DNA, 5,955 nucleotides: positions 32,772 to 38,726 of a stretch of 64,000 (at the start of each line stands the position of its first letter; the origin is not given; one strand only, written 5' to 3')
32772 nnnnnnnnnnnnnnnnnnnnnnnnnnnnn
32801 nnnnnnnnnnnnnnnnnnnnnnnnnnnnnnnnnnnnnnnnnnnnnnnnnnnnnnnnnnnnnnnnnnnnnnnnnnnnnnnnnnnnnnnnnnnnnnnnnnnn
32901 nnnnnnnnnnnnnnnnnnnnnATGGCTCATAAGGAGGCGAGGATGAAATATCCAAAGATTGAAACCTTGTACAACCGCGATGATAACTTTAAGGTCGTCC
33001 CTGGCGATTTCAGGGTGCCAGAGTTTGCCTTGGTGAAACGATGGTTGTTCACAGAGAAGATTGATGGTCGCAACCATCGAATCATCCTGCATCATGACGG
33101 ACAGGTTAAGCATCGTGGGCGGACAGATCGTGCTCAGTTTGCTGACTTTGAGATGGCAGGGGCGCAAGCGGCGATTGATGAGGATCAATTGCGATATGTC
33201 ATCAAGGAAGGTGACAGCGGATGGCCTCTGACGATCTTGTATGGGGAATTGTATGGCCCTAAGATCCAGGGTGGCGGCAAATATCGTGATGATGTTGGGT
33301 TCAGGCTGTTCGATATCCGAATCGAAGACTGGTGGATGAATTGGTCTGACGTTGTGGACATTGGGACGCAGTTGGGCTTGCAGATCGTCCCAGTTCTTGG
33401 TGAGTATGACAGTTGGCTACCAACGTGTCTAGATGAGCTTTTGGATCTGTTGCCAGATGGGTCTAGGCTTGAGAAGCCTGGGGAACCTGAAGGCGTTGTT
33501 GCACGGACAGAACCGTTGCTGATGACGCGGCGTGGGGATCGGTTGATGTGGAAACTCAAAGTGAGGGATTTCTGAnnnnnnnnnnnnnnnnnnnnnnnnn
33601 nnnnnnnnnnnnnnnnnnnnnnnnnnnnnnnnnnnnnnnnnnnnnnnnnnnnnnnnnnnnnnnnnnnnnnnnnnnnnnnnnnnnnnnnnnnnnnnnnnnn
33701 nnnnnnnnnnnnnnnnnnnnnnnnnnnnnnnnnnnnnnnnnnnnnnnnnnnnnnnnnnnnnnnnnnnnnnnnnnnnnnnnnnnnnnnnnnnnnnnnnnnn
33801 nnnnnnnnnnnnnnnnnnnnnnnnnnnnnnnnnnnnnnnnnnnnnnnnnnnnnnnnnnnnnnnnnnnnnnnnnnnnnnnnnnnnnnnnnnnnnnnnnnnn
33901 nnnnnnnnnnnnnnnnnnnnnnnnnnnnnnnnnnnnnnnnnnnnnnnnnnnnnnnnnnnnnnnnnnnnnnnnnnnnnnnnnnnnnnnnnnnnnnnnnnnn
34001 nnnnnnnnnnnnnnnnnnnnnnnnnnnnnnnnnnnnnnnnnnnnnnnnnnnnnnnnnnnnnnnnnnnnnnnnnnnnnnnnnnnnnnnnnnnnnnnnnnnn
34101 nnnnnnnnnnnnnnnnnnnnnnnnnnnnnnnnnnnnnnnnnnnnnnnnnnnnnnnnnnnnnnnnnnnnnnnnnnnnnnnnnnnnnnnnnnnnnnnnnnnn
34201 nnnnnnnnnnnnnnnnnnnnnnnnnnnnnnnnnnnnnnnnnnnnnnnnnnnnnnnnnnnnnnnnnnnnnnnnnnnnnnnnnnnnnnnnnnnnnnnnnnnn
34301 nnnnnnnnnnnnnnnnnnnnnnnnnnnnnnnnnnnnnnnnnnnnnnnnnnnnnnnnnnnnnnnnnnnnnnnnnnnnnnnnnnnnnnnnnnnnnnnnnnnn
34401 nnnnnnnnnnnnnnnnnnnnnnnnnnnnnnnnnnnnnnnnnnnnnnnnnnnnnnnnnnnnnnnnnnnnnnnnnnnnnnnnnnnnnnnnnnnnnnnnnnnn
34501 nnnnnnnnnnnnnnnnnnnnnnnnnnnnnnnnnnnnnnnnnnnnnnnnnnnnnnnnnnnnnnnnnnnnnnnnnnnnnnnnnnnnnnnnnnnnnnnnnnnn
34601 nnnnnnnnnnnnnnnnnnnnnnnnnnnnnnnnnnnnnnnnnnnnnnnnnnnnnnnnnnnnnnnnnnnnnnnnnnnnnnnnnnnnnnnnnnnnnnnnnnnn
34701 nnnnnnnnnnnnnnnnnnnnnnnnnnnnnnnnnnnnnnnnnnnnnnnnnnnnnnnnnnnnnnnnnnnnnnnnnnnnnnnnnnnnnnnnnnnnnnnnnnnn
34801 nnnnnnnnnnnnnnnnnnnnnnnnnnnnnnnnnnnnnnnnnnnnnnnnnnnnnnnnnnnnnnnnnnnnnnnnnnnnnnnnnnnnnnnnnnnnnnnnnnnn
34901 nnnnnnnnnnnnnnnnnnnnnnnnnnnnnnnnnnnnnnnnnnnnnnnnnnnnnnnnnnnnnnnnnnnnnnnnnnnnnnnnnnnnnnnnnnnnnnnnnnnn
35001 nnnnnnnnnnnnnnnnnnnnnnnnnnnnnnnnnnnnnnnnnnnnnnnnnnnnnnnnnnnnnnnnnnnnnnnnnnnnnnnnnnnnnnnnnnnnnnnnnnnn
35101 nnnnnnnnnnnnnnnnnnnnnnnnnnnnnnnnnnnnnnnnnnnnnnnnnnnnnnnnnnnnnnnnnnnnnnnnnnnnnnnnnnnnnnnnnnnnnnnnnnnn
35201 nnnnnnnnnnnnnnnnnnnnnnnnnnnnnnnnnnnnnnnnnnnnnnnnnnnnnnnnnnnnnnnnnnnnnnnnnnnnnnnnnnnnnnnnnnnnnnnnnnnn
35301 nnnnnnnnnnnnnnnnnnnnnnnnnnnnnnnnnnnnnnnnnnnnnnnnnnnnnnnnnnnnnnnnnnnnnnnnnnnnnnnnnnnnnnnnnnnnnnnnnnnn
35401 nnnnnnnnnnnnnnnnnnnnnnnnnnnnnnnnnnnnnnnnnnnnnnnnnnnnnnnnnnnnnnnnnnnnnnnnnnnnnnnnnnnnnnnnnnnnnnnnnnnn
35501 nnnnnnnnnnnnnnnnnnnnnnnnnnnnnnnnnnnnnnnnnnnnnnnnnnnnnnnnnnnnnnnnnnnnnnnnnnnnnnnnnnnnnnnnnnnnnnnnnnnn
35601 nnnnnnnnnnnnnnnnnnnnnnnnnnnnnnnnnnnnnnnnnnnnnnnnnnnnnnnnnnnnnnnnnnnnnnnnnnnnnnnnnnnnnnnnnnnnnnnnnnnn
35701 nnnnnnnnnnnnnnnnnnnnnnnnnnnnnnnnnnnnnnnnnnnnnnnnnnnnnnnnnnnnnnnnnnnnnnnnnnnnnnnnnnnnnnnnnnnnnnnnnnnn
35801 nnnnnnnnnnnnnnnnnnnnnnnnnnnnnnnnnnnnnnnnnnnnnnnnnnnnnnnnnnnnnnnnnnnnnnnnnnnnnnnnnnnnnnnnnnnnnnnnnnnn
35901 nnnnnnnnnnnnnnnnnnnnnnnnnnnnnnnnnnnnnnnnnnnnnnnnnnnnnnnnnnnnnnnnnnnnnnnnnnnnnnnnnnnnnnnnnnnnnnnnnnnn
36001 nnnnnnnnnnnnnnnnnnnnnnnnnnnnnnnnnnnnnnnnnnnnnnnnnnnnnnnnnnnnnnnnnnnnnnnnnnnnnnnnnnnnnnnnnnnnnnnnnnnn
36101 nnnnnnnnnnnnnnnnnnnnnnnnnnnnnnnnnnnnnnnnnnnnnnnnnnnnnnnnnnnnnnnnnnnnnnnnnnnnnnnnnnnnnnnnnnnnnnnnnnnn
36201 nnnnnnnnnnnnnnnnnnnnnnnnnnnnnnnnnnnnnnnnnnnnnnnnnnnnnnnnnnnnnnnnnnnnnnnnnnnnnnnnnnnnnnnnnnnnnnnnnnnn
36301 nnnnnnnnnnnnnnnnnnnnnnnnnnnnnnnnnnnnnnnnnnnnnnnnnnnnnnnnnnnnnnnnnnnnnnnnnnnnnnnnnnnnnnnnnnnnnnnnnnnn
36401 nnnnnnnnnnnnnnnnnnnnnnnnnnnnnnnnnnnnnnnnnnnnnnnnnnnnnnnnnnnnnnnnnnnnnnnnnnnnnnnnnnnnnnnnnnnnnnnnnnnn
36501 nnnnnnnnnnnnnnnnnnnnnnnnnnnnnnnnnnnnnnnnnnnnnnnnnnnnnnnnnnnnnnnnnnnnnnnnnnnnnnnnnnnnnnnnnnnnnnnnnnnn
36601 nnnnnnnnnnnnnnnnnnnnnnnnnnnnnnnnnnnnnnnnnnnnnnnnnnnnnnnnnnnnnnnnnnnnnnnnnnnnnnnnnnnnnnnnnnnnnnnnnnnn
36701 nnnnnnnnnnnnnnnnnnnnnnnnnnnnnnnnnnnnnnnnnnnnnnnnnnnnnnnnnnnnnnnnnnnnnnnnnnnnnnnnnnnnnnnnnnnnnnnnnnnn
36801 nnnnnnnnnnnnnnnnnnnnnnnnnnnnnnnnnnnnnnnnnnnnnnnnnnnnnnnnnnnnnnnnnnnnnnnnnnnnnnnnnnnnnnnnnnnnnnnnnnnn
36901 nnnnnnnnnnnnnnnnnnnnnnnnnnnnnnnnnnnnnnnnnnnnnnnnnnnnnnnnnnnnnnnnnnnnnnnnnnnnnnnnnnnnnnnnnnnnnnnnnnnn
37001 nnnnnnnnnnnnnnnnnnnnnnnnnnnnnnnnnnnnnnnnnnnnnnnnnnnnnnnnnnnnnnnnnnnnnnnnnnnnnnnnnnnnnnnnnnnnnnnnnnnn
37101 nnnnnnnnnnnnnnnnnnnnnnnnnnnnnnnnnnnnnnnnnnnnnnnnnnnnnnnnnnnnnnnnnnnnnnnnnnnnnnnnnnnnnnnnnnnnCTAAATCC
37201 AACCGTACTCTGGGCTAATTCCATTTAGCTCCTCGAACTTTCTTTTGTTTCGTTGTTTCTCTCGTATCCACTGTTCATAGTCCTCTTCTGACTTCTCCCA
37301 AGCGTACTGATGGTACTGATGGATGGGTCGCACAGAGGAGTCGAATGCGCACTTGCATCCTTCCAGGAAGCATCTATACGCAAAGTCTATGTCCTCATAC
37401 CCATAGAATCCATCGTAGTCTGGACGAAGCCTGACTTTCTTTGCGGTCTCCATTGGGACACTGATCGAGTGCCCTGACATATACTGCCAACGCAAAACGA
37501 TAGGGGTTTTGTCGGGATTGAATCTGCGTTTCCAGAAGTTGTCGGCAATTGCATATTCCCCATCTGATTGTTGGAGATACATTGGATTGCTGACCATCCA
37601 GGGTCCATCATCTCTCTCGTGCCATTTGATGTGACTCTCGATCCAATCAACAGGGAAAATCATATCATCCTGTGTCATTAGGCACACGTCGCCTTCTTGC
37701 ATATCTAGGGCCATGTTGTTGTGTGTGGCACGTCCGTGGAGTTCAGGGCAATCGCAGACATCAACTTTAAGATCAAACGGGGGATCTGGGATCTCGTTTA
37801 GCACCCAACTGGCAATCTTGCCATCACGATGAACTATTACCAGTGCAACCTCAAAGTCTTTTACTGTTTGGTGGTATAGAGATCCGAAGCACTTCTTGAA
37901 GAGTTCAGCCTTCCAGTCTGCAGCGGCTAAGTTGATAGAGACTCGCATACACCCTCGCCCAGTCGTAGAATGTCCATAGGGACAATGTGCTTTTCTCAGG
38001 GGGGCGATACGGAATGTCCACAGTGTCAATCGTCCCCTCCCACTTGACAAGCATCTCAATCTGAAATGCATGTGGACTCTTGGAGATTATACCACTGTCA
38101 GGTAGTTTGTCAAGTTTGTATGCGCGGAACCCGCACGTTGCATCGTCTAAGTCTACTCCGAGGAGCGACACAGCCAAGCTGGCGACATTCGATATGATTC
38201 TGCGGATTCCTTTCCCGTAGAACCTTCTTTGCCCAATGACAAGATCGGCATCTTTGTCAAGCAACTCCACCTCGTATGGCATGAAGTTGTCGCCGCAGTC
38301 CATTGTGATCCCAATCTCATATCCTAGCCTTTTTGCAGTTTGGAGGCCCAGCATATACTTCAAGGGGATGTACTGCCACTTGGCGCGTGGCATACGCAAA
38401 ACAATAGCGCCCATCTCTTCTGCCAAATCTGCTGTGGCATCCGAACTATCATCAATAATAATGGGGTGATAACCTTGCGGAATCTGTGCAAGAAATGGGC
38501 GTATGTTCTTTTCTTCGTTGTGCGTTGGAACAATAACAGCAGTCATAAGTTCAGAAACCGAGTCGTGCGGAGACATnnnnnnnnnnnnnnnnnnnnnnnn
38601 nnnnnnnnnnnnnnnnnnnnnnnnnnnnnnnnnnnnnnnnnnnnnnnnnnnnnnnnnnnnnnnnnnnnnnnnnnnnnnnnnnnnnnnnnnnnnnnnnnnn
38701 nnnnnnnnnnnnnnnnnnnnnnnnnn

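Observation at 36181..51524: ~15-kb phage-encoded glycan synthesis and modification island (glycosyltransferases, epimerases, methyltransferases, sulfotransferase)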

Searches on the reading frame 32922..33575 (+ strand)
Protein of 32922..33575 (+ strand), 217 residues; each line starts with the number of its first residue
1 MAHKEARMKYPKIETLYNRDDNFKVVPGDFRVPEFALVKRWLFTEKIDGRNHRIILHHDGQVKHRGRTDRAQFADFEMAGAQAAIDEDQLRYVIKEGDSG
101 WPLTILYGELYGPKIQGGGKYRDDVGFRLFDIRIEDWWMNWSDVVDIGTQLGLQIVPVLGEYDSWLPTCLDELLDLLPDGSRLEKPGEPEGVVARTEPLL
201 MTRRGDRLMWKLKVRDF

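Call 8: search_protein_families(library=phrogs, max_evalue=0.001, proteins=[window:32922-33575:+])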
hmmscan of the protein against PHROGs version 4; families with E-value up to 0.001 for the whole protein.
window:32922-33575:+ (217 aa): 2 families
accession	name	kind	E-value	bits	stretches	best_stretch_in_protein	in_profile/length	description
phrog_548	-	DNA, RNA and nucleotide metabolism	7.6e-23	82.2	1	9-217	5-233/341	RNA ligase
phrog_968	-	DNA, RNA and nucleotide metabolism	1.6e-05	25.1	1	88-211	265-382/398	RNA ligase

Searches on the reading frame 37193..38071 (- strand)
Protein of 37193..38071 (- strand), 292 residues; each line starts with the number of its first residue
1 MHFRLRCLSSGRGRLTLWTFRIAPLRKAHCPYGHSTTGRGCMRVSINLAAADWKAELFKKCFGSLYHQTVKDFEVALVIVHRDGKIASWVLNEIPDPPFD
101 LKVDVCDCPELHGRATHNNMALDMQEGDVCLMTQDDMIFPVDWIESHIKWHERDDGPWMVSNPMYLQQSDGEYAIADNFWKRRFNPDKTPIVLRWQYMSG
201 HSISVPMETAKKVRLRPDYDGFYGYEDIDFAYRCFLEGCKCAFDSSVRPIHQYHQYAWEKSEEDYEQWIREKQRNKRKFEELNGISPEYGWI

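Call 4: search_protein_families(library=pfam, max_evalue=0.01, proteins=[window:37193-38071:-])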
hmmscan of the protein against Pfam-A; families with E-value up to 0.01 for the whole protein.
window:37193-38071:- (292 aa): 1 family
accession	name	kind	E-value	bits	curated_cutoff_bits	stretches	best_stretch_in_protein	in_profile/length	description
PF00535.33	Glycos_transf_2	-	9.5e-05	22.8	23.3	1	57-185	12-137/168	Glycosyl transferase family 2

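Call 19: search_protein_families(library=ncbifam, max_evalue=0.001, proteins=[window:37193-38071:-])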
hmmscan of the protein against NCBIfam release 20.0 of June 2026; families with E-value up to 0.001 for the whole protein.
window:37193-38071:- (292 aa): 2 families
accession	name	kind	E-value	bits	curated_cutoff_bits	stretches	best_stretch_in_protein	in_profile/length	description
NF041875.1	EPS_EpsD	equivalog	1.3e-08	34.7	370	1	54-153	10-106/325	exopolysaccharide biosynthesis glycosyltransferase EpsD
NF041394.1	GtaseAglG_Halo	equivalog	6.3e-05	22.4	440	1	53-155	13-111/304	glucosyl-dolichyl phosphate glucuronosyltransferase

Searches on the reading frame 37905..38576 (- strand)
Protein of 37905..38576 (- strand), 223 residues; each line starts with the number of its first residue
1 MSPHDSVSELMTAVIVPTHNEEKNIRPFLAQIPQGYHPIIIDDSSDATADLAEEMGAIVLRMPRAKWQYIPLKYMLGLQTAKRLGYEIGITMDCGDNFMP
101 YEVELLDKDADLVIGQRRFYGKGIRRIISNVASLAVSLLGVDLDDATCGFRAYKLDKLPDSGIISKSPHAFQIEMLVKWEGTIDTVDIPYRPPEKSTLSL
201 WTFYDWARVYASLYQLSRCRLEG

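Call 4: search_protein_families(library=pfam, max_evalue=0.01, proteins=[window:37905-38576:-])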
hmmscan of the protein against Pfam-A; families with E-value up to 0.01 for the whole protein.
window:37905-38576:- (223 aa): 1 family
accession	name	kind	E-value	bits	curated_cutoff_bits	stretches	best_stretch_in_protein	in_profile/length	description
PF00535.33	Glycos_transf_2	-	2.5e-08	34.5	23.3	1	14-127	2-125/168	Glycosyl transferase family 2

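Call 19: search_protein_families(library=ncbifam, max_evalue=0.001, proteins=[window:37905-38576:-])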
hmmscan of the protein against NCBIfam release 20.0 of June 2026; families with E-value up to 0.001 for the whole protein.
window:37905-38576:- (223 aa): 5 families
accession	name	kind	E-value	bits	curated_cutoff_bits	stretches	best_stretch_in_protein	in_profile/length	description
NF041391.1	DPhHxTase_Halo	equivalog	2e-09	36.8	375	1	18-156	3-148/213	dolichyl-phosphate hexose transferase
TIGR04182.1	glyco_TIGR04182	equivalog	1.5e-07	31.1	325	1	13-218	3-219/293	S-layer glycoprotein N-glycosyltransferase AglJ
NF058614.1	PPMAGASynPpgS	equivalog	1.3e-05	24.7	370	1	14-154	4-158/226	polyprenyl-phospho-N-acetylgalactosaminyl synthase PpgS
TIGR04283.1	glyco_like_mftF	equivalog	1.9e-05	24.4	182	1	13-64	2-58/221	TIGR04283 family arsenosugar biosynthesis glycosyltransferase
NF041865.1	EpsU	equivalog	0.00065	18.8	700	0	10-61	39-97/394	exopolysaccharide biosynthesis GT2 family glycosyltransferase EpsU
